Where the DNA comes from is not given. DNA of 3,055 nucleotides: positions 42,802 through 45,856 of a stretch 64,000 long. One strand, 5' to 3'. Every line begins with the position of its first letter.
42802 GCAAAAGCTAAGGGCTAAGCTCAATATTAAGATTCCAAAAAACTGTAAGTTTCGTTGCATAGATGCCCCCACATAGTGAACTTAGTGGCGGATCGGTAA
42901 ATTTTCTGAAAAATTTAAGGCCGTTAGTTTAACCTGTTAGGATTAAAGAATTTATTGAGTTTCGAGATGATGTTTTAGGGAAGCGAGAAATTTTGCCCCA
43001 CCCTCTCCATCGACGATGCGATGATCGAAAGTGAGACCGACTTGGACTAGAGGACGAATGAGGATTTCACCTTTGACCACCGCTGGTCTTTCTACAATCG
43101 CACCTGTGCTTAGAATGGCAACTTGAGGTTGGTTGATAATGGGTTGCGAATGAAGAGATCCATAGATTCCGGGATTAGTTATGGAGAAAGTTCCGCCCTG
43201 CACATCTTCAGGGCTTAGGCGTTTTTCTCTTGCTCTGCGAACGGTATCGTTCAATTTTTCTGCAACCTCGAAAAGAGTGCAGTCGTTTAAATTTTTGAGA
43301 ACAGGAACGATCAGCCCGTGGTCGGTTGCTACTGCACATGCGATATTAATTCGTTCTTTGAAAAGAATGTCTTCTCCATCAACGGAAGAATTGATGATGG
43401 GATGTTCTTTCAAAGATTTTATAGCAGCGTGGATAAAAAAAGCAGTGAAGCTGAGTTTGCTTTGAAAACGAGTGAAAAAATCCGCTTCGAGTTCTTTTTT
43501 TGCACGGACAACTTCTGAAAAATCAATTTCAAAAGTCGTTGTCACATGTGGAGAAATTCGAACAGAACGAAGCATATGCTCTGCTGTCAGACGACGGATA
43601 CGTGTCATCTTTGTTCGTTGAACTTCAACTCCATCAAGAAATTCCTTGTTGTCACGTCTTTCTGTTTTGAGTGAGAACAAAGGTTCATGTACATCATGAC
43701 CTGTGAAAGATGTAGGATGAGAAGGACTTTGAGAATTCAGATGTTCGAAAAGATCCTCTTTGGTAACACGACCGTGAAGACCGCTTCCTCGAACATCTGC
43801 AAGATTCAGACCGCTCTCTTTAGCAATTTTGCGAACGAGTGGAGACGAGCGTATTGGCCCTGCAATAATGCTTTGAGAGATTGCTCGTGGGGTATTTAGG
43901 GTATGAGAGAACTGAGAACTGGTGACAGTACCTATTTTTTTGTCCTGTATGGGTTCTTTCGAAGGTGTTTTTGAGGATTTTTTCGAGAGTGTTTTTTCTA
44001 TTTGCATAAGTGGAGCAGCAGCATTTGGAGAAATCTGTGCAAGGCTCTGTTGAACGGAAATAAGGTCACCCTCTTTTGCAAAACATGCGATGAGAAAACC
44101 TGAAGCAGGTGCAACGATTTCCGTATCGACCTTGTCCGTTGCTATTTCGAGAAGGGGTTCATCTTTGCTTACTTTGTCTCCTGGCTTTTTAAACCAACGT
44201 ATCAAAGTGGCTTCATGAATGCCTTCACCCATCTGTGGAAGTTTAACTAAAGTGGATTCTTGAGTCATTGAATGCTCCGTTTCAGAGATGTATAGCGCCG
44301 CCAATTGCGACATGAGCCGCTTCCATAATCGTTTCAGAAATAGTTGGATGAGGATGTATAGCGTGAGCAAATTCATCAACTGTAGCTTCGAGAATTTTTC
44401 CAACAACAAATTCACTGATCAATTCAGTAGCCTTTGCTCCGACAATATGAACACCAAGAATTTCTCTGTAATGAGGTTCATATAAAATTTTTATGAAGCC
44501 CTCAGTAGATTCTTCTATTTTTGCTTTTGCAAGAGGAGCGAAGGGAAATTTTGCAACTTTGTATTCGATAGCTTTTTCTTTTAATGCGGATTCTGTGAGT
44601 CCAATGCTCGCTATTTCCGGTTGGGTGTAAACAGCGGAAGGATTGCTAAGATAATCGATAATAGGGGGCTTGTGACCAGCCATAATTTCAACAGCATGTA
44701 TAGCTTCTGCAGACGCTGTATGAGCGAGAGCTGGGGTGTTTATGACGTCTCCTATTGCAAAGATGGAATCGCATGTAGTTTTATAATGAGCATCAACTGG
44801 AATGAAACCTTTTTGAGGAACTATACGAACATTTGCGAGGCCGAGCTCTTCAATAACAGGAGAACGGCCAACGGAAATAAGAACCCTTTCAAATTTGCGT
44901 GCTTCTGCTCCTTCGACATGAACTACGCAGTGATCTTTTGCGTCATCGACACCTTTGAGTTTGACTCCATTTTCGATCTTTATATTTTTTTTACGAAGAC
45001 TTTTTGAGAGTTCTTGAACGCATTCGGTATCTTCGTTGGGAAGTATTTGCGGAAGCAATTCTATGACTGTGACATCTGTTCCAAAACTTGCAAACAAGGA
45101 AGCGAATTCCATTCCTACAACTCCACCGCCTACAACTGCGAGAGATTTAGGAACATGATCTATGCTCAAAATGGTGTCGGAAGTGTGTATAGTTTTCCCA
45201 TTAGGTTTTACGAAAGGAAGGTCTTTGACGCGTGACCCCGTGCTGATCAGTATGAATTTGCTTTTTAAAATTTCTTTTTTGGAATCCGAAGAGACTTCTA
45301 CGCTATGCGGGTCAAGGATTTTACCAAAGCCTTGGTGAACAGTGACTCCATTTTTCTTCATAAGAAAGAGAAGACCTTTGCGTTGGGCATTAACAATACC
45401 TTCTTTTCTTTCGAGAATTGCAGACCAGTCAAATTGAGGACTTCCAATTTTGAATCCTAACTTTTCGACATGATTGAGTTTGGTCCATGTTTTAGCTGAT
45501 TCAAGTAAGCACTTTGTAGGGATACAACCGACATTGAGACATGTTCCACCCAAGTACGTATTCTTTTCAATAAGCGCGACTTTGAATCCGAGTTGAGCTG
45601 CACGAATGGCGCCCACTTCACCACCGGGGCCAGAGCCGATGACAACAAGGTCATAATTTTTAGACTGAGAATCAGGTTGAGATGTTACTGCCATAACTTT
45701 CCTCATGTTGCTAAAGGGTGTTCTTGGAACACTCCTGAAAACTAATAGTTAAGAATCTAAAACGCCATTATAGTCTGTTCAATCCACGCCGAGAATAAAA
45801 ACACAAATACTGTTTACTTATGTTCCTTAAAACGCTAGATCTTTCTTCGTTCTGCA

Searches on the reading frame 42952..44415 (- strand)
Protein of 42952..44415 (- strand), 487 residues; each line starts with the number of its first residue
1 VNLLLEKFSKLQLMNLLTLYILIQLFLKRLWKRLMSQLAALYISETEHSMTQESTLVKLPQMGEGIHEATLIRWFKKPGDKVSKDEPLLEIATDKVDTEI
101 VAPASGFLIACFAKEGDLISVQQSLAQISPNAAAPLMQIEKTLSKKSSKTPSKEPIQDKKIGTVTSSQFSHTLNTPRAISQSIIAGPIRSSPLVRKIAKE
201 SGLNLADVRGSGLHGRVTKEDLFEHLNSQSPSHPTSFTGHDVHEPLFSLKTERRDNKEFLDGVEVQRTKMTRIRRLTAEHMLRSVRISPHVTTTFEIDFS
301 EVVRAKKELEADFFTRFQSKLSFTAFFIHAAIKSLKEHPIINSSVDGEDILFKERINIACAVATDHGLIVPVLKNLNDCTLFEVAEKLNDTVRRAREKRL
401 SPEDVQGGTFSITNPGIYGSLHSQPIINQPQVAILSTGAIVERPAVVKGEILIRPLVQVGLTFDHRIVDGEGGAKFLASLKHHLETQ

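Call 38: search_protein_families(library=ncbifam, proteins=[window:42952-44415:-], max_evalue=1e-10)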
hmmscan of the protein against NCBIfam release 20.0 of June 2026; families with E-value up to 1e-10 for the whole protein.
window:42952-44415:- (487 aa): 10 families
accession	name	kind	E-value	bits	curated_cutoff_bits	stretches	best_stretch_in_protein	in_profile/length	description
NF004309.0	PRK05704.1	equivalog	3.4e-104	349.4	449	1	56-485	4-399/408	2-oxoglutarate dehydrogenase complex dihydrolipoyllysine-residue succinyltransferase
TIGR01347.1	sucB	equivalog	3.2e-96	323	378.65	1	57-485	3-395/404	dihydrolipoyllysine-residue succinyltransferase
TIGR02927.1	SucB_Actino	equivalog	8.7e-96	322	423.45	1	49-486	121-570/579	2-oxoglutarate dehydrogenase, E2 component, dihydrolipoamide succinyltransferase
NF008814.0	PRK11854.1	equivalog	1.9e-94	317.3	722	1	49-486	202-631/637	pyruvate dehydrogenase complex dihydrolipoyllysine-residue acetyltransferase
TIGR01349.1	PDHac_trf_mito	equivalog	7.7e-70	236.2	445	1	57-485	2-430/437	pyruvate dehydrogenase complex dihydrolipoamide acetyltransferase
TIGR01348.1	PDHac_trf_long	equivalog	4e-69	233.7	552.1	1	55-485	156-580/587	dihydrolipoyllysine-residue acetyltransferase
NF011416.0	PRK14843.1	equivalog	1.7e-61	208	429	1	188-486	49-341/347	dihydrolipoamide acetyltransferase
NF008815.0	PRK11857.1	equivalog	3.5e-48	164.6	378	1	188-486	4-301/308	dihydrolipoamide acetyltransferase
NF008907.0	PRK12270.1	equivalog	8.4e-26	90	878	1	234-485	119-362/1241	multifunctional oxoglutarate decarboxylase/oxoglutarate dehydrogenase thiamine pyrophosphate-binding subunit/dihydrolipoyllysine-residue suc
NF011457.0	PRK14875.1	equivalog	5.7e-16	58.5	307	1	55-222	4-122/372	acetoin dehydrogenase dihydrolipoyllysine-residue acetyltransferase subunit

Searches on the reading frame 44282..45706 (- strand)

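Call 38: search_protein_families(library=ncbifam, proteins=[window:44282-45706:-], max_evalue=1e-10)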
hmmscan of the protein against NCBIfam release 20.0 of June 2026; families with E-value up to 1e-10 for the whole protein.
window:44282-45706:- (474 aa): 36 families (the best 25 are shown)
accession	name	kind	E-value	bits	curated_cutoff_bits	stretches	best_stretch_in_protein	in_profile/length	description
TIGR01350.1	lipoamide_DH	equivalog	1.6e-159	531.5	408.8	1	17-473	1-460/461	dihydrolipoyl dehydrogenase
NF003585.0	PRK05249.1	equivalog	5.2e-107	358.3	465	1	14-464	3-454/464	Si-specific NAD(P)(+) transhydrogenase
TIGR02053.1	MerA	equivalog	8.8e-92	308.5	454.45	1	18-464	1-450/465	mercury(II) reductase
NF004991.0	PRK06370.1-3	subfamily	1.2e-88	297.9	620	1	15-465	33-485/509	FAD-containing oxidoreductase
NF004943.0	PRK06292.2-1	equivalog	2e-88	297.2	432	1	16-465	2-453/456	dihydrolipoyl dehydrogenase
NF004776.0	PRK06116.1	equivalog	3.4e-88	296.6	480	1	15-459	2-445/450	glutathione-disulfide reductase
NF004945.0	PRK06292.2-3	equivalog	1.4e-83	281.4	494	1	16-461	2-446/457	dihydrolipoyl dehydrogenase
NF005884.0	PRK07846.1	equivalog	1.2e-81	274.7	501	1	16-463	2-447/454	mycothione reductase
NF005883.0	PRK07845.1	equivalog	2.3e-80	270.8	479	1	19-465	4-457/466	NAD(P)H-quinone dehydrogenase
NF004946.0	PRK06292.2-4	subfamily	4.2e-80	269.8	634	1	16-463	2-466/487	dihydrolipoyl dehydrogenase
NF004947.0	PRK06292.2-5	equivalog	2.3e-78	264.2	592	1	16-465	2-456/474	dihydrolipoyl dehydrogenase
NF004992.0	PRK06370.1-4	equivalog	2e-77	260.6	629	1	15-460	2-448/459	FAD-containing oxidoreductase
TIGR01424.1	gluta_reduc_2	equivalog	3.3e-74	250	606.05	1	17-460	2-442/446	glutathione-disulfide reductase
NF005572.0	PRK07251.1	equivalog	1.3e-72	244.9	537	1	16-460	2-432/438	FAD-containing oxidoreductase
NF041853.1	hythiocyan_redase_MerA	equivalog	8.2e-70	235.8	650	1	16-460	2-434/440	hypothiocyanous acid reductase MerA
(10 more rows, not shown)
